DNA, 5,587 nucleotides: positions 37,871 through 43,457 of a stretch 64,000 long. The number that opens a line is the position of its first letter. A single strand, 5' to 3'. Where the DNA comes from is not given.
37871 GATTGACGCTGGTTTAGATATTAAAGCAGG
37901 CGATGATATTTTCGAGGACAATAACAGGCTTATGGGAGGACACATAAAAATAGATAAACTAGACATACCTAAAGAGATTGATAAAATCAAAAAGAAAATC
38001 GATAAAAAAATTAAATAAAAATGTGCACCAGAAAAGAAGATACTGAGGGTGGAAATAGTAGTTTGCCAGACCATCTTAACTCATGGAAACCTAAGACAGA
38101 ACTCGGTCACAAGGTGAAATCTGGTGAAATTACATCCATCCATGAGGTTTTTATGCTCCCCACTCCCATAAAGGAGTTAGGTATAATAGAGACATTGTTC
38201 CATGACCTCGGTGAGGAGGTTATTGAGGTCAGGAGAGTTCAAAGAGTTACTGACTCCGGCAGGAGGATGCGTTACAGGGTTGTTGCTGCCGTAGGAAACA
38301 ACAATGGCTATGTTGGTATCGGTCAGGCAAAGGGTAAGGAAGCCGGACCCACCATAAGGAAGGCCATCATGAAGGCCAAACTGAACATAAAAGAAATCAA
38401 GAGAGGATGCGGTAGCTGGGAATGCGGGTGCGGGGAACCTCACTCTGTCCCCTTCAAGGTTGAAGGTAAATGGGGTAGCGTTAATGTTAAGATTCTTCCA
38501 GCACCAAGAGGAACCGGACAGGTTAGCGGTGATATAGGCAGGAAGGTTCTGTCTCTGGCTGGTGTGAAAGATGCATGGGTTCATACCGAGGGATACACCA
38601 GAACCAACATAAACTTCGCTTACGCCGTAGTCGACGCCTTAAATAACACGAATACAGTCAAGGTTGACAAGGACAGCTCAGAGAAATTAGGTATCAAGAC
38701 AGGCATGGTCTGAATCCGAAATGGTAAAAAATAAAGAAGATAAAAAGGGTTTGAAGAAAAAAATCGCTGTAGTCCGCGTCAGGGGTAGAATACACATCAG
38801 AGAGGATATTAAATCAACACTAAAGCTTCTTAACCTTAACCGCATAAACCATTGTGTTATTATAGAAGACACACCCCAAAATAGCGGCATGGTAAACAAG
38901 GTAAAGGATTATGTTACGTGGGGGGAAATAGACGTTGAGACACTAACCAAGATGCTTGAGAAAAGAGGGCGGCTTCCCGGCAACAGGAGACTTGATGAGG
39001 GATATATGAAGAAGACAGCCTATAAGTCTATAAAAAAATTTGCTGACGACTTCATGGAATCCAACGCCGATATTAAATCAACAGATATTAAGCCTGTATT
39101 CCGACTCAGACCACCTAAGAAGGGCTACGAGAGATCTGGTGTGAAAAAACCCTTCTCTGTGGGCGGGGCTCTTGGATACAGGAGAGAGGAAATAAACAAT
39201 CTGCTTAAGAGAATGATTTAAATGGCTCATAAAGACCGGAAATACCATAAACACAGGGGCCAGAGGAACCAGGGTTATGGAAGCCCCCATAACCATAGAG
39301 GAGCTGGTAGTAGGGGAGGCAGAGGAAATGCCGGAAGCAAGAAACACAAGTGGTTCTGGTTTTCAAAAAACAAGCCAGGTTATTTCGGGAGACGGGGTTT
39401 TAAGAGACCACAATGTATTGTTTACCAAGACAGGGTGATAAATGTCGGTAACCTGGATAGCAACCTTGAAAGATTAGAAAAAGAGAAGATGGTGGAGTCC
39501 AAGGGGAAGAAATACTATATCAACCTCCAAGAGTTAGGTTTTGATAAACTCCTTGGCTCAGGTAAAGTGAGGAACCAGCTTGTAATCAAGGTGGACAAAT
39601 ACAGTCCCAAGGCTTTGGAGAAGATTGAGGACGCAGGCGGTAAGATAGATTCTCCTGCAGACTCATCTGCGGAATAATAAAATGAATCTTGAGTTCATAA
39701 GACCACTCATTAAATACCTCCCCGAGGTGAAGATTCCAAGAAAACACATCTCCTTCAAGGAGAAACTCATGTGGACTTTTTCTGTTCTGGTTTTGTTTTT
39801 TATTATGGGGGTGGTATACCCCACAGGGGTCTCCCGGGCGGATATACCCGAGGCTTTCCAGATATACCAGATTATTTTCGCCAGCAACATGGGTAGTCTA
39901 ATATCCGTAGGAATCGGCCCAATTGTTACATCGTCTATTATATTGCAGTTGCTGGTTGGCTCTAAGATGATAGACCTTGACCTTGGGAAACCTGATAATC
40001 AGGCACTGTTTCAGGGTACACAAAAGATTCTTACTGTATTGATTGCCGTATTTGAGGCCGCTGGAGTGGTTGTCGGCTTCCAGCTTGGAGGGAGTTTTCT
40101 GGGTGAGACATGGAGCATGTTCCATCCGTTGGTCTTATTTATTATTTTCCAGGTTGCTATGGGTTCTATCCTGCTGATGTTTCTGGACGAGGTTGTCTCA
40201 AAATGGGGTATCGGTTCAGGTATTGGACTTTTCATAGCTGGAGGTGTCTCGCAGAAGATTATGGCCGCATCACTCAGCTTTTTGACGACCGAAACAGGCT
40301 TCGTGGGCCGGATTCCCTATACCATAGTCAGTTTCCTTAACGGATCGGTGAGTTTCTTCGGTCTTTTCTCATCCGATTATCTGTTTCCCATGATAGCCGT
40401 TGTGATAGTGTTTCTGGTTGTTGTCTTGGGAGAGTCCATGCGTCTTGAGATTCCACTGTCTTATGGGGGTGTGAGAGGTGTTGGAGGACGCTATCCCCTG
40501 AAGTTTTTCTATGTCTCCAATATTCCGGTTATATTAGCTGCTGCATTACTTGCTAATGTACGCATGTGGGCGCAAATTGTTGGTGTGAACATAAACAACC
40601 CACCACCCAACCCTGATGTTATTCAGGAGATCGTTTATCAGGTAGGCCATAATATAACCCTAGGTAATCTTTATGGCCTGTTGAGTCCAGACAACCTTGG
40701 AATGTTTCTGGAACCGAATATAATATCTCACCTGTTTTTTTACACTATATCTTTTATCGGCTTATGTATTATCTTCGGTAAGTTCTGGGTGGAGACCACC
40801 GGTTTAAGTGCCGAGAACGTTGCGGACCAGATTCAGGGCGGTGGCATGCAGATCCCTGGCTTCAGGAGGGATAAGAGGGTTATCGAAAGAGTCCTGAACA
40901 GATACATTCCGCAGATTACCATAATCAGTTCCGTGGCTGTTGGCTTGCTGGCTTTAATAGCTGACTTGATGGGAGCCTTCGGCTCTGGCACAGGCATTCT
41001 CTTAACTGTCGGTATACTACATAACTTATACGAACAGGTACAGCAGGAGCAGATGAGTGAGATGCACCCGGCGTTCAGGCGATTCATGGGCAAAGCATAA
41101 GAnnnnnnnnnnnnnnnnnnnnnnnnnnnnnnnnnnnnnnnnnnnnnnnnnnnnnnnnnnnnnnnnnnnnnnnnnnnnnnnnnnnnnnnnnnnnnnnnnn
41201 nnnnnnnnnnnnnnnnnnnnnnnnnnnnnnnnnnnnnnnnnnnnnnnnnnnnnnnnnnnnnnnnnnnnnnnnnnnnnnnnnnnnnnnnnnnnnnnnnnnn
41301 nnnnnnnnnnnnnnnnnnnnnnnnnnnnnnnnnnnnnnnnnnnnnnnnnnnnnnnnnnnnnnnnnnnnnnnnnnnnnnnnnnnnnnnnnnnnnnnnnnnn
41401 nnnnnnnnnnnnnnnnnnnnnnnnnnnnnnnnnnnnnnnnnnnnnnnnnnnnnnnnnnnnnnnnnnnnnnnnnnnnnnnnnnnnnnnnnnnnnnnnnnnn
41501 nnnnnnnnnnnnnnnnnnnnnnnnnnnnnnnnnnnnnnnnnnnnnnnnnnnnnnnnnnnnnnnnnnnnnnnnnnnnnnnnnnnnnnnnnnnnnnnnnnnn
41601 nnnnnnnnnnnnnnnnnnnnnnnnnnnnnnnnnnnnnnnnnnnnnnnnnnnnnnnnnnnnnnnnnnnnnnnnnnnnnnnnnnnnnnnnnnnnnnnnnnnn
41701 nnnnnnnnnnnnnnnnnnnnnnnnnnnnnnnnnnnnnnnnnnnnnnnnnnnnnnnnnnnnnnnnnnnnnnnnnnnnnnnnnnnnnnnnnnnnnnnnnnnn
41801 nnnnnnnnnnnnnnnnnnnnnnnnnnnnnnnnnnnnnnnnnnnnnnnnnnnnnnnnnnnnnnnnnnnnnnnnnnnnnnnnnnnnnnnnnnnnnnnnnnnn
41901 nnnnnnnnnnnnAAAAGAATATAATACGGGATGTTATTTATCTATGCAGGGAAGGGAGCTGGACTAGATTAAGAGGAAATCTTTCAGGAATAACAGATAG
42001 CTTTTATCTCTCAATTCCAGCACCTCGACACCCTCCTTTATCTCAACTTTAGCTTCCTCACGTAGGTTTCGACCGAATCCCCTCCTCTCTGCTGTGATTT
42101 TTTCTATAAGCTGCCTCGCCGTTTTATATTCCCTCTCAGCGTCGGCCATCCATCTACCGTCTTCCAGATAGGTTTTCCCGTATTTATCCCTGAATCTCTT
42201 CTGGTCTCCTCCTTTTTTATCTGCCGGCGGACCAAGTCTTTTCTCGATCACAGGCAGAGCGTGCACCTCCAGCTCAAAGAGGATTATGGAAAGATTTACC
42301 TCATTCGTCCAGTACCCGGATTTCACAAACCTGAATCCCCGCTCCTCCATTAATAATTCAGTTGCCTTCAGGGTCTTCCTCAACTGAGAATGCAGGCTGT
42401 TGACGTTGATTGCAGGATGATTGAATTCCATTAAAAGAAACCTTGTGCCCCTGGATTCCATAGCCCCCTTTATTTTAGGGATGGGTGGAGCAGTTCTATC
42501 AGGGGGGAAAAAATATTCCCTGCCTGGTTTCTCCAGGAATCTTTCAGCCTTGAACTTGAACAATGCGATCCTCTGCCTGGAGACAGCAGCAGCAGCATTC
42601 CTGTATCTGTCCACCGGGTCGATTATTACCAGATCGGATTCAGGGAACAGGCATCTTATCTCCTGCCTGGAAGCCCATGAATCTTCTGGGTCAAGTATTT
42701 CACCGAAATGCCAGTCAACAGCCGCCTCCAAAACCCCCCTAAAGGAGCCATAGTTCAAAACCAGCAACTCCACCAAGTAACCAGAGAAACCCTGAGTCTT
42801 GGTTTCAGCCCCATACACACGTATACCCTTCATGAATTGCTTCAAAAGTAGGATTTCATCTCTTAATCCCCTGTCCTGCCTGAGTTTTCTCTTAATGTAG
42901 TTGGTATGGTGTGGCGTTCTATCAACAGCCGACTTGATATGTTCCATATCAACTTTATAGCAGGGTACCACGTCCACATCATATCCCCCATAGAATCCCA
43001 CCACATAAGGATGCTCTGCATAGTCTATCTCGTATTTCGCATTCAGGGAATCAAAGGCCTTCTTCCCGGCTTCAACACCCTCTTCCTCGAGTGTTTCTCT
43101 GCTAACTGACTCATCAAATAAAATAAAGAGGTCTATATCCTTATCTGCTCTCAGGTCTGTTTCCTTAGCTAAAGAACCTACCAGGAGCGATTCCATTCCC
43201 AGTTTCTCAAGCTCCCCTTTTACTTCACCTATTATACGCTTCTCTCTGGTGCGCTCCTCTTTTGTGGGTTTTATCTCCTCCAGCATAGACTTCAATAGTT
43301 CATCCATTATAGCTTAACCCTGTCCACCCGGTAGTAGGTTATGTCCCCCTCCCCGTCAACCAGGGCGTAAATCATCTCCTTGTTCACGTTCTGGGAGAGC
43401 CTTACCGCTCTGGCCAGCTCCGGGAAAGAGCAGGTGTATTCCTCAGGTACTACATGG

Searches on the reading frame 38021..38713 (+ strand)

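Call 8: search_protein_families(library=pfam, proteins=[window:38021-38713:+], max_evalue=0.001)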
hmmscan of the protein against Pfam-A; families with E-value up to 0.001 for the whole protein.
window:38021-38713:+ (230 aa): 2 families
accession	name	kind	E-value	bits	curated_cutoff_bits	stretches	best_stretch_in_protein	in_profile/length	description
PF00333.26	Ribosomal_S5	-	2.8e-22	79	27.1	1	65-126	3-64/65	Ribosomal protein S5, N-terminal domain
PF03719.21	Ribosomal_S5_C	-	1.4e-19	69.7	21.5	1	149-214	1-65/71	Ribosomal protein S5, C-terminal domain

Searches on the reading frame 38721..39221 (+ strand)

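Call 8: search_protein_families(library=pfam, proteins=[window:38721-39221:+], max_evalue=0.001)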
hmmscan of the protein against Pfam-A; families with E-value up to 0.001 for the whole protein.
window:38721-39221:+ (166 aa): 1 family
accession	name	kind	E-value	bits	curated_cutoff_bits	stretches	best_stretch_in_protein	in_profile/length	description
PF00327.25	Ribosomal_L30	-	1.9e-17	63.3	23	1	15-65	1-51/51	Ribosomal protein L30p/L7e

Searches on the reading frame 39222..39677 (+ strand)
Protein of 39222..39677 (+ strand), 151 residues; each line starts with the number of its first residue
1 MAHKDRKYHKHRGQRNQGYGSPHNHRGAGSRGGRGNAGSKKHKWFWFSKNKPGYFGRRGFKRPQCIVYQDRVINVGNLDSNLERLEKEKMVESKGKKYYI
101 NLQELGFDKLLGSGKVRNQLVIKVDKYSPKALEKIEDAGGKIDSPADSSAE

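Call 9: search_protein_families(library=pfam, proteins=[window:39222-39677:+], max_evalue=0.001)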
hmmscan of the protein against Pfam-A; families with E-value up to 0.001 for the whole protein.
window:39222-39677:+ (151 aa): 1 family
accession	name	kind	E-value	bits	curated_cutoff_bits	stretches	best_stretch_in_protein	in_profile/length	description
PF00828.25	Ribosomal_L27A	-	2.3e-13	50.8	21.5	1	72-142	1-71/72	Ribosomal proteins 50S-L15, 50S-L18e, 60S-L27A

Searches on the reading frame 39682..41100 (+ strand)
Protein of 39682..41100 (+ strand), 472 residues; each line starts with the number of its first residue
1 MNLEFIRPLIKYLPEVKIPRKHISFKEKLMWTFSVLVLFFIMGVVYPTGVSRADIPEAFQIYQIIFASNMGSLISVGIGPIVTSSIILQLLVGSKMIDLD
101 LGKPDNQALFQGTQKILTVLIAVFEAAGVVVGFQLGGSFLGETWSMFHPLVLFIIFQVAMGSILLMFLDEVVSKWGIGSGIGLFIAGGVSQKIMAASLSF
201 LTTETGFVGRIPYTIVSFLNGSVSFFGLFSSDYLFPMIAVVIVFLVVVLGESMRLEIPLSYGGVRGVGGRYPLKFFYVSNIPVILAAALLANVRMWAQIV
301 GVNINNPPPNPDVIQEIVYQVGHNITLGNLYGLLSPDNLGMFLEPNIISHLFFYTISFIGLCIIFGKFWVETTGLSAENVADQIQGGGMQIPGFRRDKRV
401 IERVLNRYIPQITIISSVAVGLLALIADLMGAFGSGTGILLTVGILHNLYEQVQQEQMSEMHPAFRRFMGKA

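Call 9: search_protein_families(library=pfam, proteins=[window:39682-41100:+], max_evalue=0.001)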
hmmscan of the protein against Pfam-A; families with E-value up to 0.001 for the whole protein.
window:39682-41100:+ (472 aa): 1 family
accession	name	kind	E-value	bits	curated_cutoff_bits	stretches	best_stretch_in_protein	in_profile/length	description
PF00344.25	SecY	-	4.7e-67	227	32.2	1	72-449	1-305/306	SecY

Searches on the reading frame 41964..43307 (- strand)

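Call 67: search_protein_families(library=pfam, proteins=[window:41964-43307:-], max_evalue=0.0001)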
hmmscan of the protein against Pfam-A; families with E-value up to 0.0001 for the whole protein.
window:41964-43307:- (447 aa): 3 families
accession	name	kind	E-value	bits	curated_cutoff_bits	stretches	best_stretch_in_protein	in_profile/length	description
PF09249.16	tRNA_NucTransf2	-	5.1e-38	130.2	27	1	150-267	1-113/113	tRNA nucleotidyltransferase, second domain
PF21133.2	CAA_C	-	6.3e-30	104.2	22.2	1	286-419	1-135/144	CCA-adding enzyme, C-terminal domain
PF01909.29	NTP_transf_2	-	6.5e-10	39.7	21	1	34-132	13-91/93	Nucleotidyltransferase domain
